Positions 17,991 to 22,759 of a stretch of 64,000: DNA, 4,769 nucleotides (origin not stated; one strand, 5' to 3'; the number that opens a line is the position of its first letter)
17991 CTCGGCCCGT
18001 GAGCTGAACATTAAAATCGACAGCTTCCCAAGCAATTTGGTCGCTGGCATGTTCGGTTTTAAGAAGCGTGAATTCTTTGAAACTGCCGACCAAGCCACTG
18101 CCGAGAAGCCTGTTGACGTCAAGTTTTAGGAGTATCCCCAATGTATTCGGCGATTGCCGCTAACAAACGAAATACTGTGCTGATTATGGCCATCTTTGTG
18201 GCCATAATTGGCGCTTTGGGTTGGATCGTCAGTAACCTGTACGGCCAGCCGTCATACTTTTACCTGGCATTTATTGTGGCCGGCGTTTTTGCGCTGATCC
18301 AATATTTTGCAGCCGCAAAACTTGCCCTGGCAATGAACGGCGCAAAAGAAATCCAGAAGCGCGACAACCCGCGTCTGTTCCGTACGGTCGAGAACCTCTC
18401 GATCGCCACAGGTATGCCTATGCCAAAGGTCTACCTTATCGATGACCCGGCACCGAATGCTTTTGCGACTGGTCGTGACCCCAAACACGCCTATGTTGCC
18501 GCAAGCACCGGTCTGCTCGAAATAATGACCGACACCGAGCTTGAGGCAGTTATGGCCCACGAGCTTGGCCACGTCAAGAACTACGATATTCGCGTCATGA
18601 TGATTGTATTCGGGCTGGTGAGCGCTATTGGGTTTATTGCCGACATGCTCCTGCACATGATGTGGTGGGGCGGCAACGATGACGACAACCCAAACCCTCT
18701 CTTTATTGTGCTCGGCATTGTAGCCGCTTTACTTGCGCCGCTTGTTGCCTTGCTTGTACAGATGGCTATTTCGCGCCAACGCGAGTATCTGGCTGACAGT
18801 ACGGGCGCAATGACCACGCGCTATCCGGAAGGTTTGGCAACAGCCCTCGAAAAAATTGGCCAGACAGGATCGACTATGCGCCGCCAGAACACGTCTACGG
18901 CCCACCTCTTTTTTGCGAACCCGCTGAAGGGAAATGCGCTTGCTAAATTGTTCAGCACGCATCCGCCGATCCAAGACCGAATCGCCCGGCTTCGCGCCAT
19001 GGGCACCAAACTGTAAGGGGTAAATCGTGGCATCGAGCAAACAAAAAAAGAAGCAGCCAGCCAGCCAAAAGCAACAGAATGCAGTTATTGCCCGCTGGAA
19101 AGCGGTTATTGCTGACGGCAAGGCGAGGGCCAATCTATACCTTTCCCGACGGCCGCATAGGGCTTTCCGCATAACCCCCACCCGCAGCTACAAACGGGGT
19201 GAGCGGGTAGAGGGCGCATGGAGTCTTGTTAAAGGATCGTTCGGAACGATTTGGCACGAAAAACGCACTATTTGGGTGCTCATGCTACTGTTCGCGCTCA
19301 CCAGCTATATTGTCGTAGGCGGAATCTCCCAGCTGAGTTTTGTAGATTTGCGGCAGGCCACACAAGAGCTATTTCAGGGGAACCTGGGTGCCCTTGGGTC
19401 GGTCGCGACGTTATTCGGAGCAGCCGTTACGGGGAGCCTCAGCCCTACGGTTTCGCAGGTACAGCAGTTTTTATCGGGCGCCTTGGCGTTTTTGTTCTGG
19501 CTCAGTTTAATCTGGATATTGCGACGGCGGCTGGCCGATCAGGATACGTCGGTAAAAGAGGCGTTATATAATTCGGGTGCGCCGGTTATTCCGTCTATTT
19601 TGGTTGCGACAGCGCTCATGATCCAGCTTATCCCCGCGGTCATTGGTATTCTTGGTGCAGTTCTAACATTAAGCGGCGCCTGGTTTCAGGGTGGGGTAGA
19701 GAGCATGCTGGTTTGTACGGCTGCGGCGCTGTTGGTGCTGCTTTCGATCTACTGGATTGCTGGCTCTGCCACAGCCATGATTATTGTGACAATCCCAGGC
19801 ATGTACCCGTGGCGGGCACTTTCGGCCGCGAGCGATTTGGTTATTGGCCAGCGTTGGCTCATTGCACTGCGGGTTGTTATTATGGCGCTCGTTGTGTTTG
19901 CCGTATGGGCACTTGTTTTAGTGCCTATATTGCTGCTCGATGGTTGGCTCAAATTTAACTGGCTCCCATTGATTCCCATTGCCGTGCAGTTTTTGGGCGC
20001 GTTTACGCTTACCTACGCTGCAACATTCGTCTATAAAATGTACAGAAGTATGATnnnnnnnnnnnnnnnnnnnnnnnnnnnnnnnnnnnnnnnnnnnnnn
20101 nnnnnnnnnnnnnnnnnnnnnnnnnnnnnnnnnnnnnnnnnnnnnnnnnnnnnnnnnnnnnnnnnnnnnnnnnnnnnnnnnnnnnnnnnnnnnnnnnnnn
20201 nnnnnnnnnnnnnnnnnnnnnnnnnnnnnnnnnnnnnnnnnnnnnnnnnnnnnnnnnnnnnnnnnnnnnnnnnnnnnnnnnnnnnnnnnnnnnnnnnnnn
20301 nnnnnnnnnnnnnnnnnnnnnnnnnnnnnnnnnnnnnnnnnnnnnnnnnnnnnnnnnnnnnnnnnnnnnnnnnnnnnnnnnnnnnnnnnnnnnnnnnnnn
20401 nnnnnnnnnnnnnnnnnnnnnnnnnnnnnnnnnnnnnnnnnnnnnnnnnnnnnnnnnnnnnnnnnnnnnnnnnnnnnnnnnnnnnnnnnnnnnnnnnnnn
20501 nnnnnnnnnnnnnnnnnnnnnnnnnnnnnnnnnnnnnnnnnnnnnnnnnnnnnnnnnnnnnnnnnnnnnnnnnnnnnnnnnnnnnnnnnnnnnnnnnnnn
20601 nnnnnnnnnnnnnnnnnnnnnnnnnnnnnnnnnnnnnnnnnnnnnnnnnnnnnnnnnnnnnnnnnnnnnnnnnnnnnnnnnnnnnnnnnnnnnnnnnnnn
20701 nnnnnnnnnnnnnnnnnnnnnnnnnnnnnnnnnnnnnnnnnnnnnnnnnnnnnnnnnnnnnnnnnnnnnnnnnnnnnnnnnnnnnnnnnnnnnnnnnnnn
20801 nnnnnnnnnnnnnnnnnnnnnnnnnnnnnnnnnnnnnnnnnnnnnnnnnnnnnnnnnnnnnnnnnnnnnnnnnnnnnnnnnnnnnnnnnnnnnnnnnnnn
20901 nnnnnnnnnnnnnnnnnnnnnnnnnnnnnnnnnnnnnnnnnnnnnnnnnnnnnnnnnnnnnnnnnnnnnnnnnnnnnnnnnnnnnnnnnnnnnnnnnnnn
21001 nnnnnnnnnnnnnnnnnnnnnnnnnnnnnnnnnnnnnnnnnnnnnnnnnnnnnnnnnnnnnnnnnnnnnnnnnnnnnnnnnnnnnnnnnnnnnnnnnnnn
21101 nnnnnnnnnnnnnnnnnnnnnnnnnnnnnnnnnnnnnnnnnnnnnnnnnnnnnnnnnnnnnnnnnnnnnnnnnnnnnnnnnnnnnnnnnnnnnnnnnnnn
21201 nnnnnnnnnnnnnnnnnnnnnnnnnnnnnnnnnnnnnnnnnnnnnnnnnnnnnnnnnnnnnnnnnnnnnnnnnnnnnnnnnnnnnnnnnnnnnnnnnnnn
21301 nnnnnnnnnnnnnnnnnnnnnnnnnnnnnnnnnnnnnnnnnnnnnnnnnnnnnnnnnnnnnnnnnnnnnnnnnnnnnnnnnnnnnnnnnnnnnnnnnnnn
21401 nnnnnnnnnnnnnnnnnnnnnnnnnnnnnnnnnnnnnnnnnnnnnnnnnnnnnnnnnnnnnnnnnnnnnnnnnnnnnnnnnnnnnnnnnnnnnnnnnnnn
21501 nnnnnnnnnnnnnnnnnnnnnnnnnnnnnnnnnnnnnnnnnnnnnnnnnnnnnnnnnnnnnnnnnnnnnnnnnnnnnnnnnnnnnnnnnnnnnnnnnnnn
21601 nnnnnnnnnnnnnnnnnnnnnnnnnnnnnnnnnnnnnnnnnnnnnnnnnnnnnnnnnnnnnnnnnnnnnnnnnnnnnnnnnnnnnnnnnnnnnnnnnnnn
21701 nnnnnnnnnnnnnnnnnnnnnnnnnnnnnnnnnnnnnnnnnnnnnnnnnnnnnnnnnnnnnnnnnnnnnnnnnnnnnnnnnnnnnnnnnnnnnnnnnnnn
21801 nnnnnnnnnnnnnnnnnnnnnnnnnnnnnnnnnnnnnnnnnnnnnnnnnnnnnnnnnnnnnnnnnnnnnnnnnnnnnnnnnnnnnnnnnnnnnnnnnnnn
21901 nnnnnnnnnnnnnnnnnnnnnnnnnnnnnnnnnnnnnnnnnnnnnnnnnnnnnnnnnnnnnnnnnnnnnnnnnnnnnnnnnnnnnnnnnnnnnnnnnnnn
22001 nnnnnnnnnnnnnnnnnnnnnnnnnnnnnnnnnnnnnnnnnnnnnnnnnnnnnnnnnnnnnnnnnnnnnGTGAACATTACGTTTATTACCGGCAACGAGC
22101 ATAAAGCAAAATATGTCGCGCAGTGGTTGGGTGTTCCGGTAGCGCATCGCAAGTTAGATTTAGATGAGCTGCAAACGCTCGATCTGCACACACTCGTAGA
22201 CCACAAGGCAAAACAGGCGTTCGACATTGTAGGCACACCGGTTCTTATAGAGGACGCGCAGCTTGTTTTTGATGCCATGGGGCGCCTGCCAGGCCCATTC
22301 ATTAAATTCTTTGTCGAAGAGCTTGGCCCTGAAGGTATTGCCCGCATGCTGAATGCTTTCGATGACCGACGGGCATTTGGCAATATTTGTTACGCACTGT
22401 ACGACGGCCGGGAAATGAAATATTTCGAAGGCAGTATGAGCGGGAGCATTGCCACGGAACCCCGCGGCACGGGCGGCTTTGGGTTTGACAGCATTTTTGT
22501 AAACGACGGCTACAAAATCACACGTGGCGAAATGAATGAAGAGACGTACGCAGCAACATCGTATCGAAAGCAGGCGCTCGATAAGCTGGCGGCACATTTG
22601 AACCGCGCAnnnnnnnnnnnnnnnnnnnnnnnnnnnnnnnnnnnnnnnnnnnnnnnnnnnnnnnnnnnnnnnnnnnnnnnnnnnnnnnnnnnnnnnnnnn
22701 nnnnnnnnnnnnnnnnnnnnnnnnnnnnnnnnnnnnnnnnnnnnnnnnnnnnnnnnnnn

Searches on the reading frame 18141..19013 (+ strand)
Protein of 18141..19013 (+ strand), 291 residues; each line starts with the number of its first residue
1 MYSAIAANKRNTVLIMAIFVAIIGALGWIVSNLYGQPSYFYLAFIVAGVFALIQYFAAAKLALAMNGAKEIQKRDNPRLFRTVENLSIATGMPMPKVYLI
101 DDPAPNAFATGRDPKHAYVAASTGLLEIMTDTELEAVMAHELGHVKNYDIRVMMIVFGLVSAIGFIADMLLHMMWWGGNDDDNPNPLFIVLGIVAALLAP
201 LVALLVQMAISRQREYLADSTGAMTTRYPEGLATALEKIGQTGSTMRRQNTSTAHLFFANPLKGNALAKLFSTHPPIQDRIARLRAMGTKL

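Call 58: search_protein_families(library=pfam, proteins=[window:18141-19013:+], max_evalue=0.001)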
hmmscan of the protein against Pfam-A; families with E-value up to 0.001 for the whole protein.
window:18141-19013:+ (291 aa): 2 families
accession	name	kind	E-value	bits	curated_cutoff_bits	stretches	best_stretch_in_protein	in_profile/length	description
PF01435.24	Peptidase_M48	-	4.3e-36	124.9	20.3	1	75-286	3-184/186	Peptidase family M48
PF05569.17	Peptidase_M56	-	0.00025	20.8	31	1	44-159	105-218/296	BlaR1 peptidase M56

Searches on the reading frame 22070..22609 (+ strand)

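Call 58: search_protein_families(library=pfam, proteins=[window:22070-22609:+], max_evalue=0.001)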
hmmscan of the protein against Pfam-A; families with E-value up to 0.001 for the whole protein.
window:22070-22609:+ (180 aa): 1 family
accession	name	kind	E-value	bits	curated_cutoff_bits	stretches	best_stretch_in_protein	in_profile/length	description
PF01725.21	Ham1p_like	-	8.9e-35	120.7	22.5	1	3-175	1-185/186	Ham1 family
